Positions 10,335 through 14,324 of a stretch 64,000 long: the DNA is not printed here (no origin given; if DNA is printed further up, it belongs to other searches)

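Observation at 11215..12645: About 1.4 kb of 48-bp in-frame tandem repeats with higher-order structure inside the tape-measure-like gene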

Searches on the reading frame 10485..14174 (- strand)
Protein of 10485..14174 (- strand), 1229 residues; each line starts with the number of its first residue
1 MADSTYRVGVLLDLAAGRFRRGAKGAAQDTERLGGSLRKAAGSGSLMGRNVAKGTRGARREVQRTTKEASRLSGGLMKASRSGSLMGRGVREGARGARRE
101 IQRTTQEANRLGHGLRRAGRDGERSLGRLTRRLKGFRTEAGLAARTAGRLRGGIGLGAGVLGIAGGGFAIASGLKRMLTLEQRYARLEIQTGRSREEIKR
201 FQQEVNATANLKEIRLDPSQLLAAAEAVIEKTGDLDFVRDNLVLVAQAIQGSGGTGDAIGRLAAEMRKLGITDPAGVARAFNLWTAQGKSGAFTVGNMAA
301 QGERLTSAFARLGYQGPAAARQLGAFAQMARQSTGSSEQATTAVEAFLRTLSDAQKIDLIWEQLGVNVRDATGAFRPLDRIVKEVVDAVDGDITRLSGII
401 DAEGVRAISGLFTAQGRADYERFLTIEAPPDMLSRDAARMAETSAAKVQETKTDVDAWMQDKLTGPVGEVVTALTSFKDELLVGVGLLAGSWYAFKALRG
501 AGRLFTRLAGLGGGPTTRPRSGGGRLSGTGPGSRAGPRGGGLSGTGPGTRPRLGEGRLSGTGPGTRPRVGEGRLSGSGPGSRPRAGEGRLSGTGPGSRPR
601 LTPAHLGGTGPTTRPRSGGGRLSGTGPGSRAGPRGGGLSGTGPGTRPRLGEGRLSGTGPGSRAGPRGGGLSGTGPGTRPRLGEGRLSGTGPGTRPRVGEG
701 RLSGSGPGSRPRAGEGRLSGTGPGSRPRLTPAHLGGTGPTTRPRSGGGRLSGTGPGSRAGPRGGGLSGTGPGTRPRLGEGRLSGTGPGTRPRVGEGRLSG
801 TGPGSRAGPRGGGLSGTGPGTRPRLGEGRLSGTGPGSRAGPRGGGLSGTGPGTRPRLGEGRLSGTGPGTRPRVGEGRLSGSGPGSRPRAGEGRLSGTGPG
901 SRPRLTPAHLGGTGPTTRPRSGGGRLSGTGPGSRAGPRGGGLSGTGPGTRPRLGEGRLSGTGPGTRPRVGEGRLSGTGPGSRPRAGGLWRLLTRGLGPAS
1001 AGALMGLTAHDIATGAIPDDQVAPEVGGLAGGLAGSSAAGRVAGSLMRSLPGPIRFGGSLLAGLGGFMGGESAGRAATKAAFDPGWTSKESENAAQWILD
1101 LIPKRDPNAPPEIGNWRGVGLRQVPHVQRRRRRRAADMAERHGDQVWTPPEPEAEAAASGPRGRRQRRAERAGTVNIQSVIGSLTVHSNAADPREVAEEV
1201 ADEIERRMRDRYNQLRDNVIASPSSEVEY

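Call 5: search_protein_families(library=pfam, proteins=[window:10485-14174:-], max_evalue=0.01)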
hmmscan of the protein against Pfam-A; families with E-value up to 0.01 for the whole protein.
window:10485-14174:- (1229 aa): 1 family
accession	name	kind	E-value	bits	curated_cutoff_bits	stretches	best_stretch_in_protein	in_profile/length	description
PF10145.14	PhageMin_Tail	-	6.3e-13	49.5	33.2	1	223-391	20-186/201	Phage-related minor tail protein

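Call 6: search_protein_families(library=phrogs, proteins=[window:10485-14174:-], max_evalue=0.01)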
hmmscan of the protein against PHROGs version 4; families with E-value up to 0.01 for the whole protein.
window:10485-14174:- (1229 aa): 9 families
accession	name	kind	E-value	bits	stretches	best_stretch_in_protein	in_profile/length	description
phrog_973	-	tail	1.8e-25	90.1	1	57-599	9-504/1465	tail length tape measure protein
phrog_794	-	tail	4e-17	63.2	2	1-354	1-350/763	tail length tape measure protein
phrog_23801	-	unknown function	1.1e-16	61.6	1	192-482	93-380/580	-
phrog_34270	-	tail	1.3e-10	41.7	1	120-448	44-373/653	tail length tape measure protein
phrog_19282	-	unknown function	5.5e-08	33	1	243-351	209-318/490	-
phrog_5690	-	unknown function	5.8e-06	26.2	1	248-371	196-315/907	-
phrog_16692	-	unknown function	0.00074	19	1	155-387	158-388/1107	-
phrog_2276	-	tail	0.0011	18.8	1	235-388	33-191/673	tail length tape measure protein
phrog_12506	-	tail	0.0022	18.5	1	319-389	74-148/218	tail length tape measure protein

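Call 11: find_homologous_proteins(query=window:10485-14174:-, max_evalue=0.00001)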
Query window:10485-14174:- (1229 aa): 22 proteins with E <= 0.00001 among 8000 candidates.
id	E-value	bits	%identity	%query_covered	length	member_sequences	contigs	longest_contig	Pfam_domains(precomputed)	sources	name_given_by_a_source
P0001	0.0e+0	1869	68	68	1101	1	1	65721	PF10145.15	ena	-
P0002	0.0e+0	1508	66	41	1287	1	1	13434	PF10145.15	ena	-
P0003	0.0e+0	1122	59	54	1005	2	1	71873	PF10145.15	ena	-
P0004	0.0e+0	1056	69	45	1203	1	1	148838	PF10145.15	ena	-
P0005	0.0e+0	1048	70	42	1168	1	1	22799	PF10145.15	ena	-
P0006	0.0e+0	1047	65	45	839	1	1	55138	PF10145.15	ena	-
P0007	8.5e-280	950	62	53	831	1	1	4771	PF10145.15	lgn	-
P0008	4.4e-275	934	63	44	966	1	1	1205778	PF10145.15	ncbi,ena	-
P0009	1.4e-270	919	62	50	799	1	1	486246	PF10145.15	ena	-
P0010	1.9e-264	899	61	46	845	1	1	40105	PF10145.15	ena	-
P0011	1.9e-219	750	63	43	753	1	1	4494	PF10145.15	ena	-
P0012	5.2e-215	735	67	41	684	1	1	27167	PF10145.15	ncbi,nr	ncbi:MAG: phage tail tape measure protein, partial [Rhodospirillaceae bacterium]|nr:phage tail tape 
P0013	2.0e-209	717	69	41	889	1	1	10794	PF10145.15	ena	-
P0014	7.2e-195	668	51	41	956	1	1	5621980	PF10145.15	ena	-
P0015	1.1e-189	651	51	41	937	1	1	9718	PF10145.15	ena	-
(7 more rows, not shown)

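Call 14: find_encoding_contigs(protein=P0001, flank=10000, max_places=3)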
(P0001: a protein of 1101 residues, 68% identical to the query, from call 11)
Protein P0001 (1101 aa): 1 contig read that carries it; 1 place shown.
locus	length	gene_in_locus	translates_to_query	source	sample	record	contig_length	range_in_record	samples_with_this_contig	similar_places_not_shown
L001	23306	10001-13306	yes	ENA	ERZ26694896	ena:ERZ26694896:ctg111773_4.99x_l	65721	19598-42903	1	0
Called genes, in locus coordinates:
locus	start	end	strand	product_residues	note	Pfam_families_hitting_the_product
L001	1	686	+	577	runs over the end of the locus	PF13565:HTH_32, PF00665:rve, PF09299:Mu-transpos_C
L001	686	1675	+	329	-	PF01381:HTH_3 (weak), PF13401:AAA_22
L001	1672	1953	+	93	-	-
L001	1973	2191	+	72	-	-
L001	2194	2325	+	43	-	-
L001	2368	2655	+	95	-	-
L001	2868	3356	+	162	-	PF08299:Bac_DnaA_C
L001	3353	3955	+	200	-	PF07352:Phage_Mu_Gam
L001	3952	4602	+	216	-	-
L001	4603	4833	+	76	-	-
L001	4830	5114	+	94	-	-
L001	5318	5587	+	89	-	PF13412:HTH_24 (weak)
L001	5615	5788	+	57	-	-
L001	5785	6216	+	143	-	PF07370:DUF1489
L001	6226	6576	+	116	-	PF10711:DUF2513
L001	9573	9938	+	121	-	PF10109:Phage_TAC_7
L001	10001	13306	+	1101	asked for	PF10145:PhageMin_Tail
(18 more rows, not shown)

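Call 15: find_encoding_contigs(protein=P0008, flank=10000, max_places=3)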
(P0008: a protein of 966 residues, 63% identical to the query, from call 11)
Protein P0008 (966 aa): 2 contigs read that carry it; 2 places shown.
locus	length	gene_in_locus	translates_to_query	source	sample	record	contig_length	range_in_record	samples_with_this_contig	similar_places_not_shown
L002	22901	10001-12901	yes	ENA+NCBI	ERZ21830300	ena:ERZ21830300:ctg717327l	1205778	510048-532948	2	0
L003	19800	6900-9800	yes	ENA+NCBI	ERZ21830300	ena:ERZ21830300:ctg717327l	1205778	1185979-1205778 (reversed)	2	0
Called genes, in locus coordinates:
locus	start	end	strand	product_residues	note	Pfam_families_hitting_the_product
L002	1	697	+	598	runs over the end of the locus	PF09039:HTH_Tnp_Mu_2, PF02914:DDE_2, PF09299:Mu-transpos_C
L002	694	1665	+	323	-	PF13401:AAA_22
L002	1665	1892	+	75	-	-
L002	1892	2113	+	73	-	-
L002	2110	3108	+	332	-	PF07750:GcrA (weak)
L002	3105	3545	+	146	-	PF08299:Bac_DnaA_C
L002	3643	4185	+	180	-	-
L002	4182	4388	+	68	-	-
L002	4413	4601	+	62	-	-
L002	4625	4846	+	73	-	-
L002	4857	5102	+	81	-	-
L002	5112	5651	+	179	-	PF07799:DUF1643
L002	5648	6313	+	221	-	PF06252:GemA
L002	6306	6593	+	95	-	-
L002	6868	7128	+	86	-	-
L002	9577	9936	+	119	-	PF10109:Phage_TAC_7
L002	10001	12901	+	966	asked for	PF10145:PhageMin_Tail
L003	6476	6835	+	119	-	PF10109:Phage_TAC_7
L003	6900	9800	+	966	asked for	PF10145:PhageMin_Tail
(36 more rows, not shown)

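Call 22: find_encoding_contigs(protein=P0004, flank=10000, max_places=2)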
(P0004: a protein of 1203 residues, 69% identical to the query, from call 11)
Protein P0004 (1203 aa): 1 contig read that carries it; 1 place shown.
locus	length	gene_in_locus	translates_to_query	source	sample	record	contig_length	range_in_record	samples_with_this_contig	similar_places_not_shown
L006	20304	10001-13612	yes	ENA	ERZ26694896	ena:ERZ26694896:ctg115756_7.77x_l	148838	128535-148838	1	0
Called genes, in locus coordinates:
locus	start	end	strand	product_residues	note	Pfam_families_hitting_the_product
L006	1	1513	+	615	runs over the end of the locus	PF09039:HTH_Tnp_Mu_2, PF02914:DDE_2, PF09299:Mu-transpos_C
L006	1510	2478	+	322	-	PF13401:AAA_22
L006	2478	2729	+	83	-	-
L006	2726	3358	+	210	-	-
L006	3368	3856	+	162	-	PF08299:Bac_DnaA_C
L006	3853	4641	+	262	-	PF11363:DUF3164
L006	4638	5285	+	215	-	-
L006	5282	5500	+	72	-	-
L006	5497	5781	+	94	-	-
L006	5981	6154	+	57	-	-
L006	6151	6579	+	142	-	PF07370:DUF1489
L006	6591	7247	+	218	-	PF06252:GemA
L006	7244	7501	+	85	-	-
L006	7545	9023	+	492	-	PF04984:Phage_sheath_1 (weak)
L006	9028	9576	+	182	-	PF04985:Phage_tube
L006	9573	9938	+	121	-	PF10109:Phage_TAC_7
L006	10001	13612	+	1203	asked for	PF10145:PhageMin_Tail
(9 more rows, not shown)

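Call 23: find_encoding_contigs(protein=P0006, flank=10000, max_places=2)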
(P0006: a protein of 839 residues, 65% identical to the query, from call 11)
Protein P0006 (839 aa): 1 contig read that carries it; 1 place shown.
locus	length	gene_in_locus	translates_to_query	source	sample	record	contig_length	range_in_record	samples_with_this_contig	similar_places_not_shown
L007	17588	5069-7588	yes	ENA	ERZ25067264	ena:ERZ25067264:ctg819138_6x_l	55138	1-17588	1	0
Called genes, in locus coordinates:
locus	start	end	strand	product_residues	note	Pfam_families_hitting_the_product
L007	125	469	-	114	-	PF06252:GemA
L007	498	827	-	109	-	-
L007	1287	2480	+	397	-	PF13565:HTH_32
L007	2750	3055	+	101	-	-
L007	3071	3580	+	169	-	-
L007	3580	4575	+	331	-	PF10123:Mu-like_Pro_N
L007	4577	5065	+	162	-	-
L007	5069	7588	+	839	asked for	PF10145:PhageMin_Tail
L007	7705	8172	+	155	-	-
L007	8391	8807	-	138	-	PF01609:DDE_Tnp_1 (weak)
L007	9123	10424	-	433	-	PF00078:RVT_1, PF08388:GIIM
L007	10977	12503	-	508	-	PF00078:RVT_1, PF08388:GIIM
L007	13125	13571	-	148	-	PF02566:OsmC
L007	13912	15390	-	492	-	PF13701:DDE_Tnp_1_4, PF01609:DDE_Tnp_1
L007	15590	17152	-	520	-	PF00005:ABC_tran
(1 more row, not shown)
